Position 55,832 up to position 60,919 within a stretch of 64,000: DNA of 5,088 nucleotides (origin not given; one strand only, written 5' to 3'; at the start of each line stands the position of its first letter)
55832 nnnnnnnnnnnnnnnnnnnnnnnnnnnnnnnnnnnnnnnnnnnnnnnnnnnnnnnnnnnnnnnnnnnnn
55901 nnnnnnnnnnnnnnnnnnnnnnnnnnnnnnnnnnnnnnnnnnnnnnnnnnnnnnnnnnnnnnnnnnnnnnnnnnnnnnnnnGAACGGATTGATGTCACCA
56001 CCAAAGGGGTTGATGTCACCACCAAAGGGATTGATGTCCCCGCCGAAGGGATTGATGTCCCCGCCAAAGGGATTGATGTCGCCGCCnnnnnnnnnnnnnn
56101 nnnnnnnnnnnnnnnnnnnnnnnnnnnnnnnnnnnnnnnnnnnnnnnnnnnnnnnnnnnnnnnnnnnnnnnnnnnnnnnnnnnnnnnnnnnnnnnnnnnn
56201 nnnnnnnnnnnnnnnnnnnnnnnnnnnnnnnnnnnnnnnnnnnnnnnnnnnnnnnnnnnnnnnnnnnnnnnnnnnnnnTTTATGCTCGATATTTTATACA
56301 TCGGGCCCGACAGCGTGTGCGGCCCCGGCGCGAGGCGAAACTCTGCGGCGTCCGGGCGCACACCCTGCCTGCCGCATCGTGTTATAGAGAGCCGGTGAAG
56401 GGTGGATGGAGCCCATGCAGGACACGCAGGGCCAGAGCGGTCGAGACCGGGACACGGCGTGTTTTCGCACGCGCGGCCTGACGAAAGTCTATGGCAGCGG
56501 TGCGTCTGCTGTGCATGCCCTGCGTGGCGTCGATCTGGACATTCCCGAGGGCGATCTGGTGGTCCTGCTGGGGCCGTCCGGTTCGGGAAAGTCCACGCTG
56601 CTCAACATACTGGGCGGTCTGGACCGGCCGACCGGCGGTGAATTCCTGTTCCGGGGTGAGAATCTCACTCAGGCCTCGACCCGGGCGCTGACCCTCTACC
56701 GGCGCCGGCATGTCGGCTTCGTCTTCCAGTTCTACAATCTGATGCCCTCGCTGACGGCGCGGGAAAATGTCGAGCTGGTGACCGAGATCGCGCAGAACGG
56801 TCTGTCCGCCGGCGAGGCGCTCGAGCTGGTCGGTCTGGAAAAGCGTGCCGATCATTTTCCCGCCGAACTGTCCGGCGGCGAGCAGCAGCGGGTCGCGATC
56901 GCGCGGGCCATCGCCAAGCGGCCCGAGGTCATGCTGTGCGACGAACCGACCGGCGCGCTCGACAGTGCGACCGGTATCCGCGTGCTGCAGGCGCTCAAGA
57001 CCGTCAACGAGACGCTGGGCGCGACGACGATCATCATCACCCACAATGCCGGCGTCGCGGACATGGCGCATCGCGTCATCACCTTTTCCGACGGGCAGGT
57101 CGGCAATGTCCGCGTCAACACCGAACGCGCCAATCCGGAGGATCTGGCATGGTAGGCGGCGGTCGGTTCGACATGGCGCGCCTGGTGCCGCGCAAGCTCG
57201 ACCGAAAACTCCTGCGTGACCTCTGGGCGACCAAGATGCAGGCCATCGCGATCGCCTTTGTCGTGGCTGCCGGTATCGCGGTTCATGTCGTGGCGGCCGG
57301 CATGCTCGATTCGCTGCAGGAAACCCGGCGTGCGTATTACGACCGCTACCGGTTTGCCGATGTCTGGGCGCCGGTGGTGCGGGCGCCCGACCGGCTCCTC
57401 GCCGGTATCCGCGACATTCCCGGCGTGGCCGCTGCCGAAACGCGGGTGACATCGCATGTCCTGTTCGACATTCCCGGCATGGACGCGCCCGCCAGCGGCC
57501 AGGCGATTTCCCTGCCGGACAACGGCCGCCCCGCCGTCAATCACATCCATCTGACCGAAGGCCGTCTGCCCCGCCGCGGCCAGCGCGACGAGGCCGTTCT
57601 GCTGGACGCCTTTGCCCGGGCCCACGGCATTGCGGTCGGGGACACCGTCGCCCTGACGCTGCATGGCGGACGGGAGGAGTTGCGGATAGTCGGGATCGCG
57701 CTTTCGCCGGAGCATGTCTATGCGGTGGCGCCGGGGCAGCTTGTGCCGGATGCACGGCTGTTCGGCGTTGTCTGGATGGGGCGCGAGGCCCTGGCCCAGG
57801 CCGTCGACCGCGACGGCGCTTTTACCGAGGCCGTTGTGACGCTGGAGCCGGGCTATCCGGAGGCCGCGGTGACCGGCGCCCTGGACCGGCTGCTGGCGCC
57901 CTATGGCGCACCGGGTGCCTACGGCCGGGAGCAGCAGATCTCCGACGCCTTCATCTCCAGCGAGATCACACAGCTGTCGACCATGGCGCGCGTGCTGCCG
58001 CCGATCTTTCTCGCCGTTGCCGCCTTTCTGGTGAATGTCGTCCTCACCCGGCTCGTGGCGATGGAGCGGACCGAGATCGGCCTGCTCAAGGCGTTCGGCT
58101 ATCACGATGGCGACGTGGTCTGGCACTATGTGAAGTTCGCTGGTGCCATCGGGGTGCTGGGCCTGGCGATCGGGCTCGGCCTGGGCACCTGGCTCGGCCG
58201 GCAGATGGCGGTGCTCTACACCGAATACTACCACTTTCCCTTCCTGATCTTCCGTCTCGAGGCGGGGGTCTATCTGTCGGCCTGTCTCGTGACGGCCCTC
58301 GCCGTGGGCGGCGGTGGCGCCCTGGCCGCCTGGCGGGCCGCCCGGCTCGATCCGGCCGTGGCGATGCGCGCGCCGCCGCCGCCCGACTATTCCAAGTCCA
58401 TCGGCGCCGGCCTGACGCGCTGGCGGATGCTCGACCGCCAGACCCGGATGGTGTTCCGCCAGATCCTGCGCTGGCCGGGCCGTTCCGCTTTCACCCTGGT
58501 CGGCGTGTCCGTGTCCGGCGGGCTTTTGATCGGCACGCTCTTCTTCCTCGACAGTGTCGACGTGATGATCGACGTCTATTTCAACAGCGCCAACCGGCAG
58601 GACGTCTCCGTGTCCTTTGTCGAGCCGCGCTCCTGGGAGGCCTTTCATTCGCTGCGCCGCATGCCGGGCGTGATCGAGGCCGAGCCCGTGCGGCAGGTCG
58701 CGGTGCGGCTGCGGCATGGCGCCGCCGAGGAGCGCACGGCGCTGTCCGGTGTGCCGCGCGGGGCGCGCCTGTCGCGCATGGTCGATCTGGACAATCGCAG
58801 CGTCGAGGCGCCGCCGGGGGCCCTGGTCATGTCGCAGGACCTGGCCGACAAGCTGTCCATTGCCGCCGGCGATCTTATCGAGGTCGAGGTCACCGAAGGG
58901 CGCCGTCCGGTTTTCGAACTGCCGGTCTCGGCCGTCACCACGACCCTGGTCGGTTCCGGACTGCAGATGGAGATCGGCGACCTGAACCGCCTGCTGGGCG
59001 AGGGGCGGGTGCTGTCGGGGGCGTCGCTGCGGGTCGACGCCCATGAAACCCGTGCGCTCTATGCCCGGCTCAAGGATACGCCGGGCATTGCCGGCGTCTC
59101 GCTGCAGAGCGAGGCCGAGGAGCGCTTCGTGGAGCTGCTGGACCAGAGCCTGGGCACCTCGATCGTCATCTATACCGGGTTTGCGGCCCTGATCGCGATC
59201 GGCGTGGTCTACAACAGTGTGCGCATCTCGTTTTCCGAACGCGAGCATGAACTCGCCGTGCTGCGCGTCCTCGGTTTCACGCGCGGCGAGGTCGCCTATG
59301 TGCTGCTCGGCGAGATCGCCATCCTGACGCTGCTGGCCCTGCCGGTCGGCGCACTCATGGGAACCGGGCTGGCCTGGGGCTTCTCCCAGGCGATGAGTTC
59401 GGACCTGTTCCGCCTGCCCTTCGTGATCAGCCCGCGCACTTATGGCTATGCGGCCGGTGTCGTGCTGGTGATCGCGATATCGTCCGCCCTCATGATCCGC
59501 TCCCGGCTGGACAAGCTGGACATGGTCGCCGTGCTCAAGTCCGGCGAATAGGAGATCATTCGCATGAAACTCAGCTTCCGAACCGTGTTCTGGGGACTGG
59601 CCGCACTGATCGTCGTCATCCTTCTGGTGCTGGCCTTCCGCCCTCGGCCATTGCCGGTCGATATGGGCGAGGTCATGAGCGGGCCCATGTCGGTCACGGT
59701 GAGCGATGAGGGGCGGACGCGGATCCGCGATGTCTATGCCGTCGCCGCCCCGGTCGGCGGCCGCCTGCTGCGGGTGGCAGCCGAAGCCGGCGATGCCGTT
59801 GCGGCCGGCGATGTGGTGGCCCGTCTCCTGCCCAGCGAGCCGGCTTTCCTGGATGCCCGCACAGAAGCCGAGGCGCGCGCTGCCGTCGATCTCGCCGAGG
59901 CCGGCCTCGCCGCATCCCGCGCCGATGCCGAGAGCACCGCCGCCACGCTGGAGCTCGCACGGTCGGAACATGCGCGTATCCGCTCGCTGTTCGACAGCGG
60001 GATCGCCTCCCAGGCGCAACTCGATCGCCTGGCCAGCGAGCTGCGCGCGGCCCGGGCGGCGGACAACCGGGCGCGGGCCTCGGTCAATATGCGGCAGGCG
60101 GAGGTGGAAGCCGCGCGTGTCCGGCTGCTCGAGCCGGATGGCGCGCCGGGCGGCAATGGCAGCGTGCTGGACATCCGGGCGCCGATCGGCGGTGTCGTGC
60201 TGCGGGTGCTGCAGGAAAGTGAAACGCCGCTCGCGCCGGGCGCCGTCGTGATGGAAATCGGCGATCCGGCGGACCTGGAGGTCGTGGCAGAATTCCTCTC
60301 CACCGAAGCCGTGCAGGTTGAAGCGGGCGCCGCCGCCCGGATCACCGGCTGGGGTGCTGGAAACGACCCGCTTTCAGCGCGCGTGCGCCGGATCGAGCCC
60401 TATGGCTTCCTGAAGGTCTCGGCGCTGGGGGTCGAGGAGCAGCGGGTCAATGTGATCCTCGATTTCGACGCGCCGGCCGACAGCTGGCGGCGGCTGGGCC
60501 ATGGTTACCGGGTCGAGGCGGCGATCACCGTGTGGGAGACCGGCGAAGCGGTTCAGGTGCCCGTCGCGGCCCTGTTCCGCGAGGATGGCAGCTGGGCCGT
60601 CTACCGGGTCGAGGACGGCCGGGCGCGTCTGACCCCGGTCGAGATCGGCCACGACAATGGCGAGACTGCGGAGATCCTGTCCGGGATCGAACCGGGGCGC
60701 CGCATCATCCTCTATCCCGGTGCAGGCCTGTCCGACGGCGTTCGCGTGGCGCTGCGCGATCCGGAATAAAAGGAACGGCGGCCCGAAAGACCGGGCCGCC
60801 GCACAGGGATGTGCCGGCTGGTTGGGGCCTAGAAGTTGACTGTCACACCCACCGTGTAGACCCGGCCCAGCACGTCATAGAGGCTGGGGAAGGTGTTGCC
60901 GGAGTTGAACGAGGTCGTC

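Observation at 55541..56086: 26 (extended register about 29) GGDINPF heptads replace the usual propeptide of an S8-protease autotransporter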

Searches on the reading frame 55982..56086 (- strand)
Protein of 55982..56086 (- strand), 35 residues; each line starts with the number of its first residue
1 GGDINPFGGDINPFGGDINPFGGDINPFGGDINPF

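Call 48: search_protein_representatives(alignment_id=A4)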
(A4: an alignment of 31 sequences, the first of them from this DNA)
Query: 31 sequences, 35 profile positions. Proteins with E-value up to 0.001 (for the whole library): 437; up to 1e-10: 144; up to 1e-30: 30. The best 150 are listed.
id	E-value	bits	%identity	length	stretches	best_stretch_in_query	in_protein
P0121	1.1e-95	328.9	-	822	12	1-35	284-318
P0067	1.1e-62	223.2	-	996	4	1-35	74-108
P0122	6.4e-51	185.6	-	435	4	2-35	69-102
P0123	8.4e-49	178.9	-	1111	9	1-34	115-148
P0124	1.6e-48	178.0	-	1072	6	1-32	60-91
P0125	9.1e-46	169.1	-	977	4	1-35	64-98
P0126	5.3e-43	160.3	-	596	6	1-35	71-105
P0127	1.8e-42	158.6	-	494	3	2-35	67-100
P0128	1.9e-42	158.5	-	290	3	1-35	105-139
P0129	6.2e-41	153.7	-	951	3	1-35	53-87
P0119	1.4e-40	152.6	-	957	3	2-35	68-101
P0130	2.6e-39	148.5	-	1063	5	1-35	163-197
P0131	3.5e-39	148.1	-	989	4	2-35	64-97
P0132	6.6e-38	144.0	-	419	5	2-35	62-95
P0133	3.7e-37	141.6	-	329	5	1-35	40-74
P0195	1.2e-18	82.4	-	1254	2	2-35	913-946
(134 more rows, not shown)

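Call 54: search_protein_families(library=pfam, proteins=[P0195], max_evalue=0.0001)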
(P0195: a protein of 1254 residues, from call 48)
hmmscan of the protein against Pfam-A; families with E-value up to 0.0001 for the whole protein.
P0195 (1254 aa): 3 families
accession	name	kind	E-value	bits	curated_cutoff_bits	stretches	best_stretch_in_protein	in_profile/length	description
PF17963.7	Big_9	-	5.7e-10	40.4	23.6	1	1129-1219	1-78/89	Bacterial Ig domain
PF17803.7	Cadherin_4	-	6e-08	33.5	25.1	1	1124-1199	6-63/71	Bacterial cadherin-like domain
PF17892.7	Cadherin_5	-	9.6e-07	29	26.5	1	1128-1220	1-87/98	Cadherin-like domain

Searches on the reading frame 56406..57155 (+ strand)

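Call 12: search_protein_families(library=pfam, proteins=[window:56406-57155:+], max_evalue=0.001)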
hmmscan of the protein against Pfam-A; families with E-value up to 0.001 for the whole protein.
window:56406-57155:+ (249 aa): 7 families
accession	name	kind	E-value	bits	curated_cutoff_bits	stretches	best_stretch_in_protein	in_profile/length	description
PF00005.33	ABC_tran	-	2.8e-35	122.4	25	1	39-182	1-136/137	ABC transporter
PF13304.12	AAA_21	-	7.4e-06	26.7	27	1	51-110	1-63/304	AAA domain, putative AbiEii toxin, Type IV TA system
PF02463.25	SMC_N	-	2e-05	24.6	40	0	152-227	134-211/220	RecF/RecN/SMC N terminal domain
PF13555.12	AAA_29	-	0.00021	21.4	27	1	40-66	13-39/61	P-loop containing region of AAA domain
PF03193.22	RsgA_GTPase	-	0.00052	20.3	30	1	49-71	106-128/174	RsgA GTPase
PF13521.12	AAA_28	-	0.00053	20.7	27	0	52-70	2-20/164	AAA domain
PF13481.12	AAA_25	-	0.00074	19.6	27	0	45-66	29-50/195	AAA domain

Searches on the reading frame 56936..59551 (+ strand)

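Call 12: search_protein_families(library=pfam, proteins=[window:56936-59551:+], max_evalue=0.001)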
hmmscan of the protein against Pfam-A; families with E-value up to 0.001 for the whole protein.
window:56936-59551:+ (871 aa): 1 family
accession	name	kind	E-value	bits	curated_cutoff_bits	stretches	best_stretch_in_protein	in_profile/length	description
PF02687.27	FtsX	-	6.9e-33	113.7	25.5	2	746-858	3-115/120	FtsX-like permease C-terminal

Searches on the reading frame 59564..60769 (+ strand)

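Call 12: search_protein_families(library=pfam, proteins=[window:59564-60769:+], max_evalue=0.001)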
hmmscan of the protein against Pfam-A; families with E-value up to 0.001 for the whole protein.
window:59564-60769:+ (401 aa): 3 families
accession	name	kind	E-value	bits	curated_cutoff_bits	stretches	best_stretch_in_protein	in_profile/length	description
PF13437.12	HlyD_3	-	2.2e-15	57.7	22.2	2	204-304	2-96/106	HlyD family secretion protein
PF16576.10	HlyD_D23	-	1.4e-08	34.7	30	1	55-280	17-187/214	Barrel-sandwich domain of CusB or HlyD membrane-fusion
PF13533.13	Biotin_lipoyl_2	-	0.00049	20.3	29.8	0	60-88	3-31/32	Biotin-lipoyl like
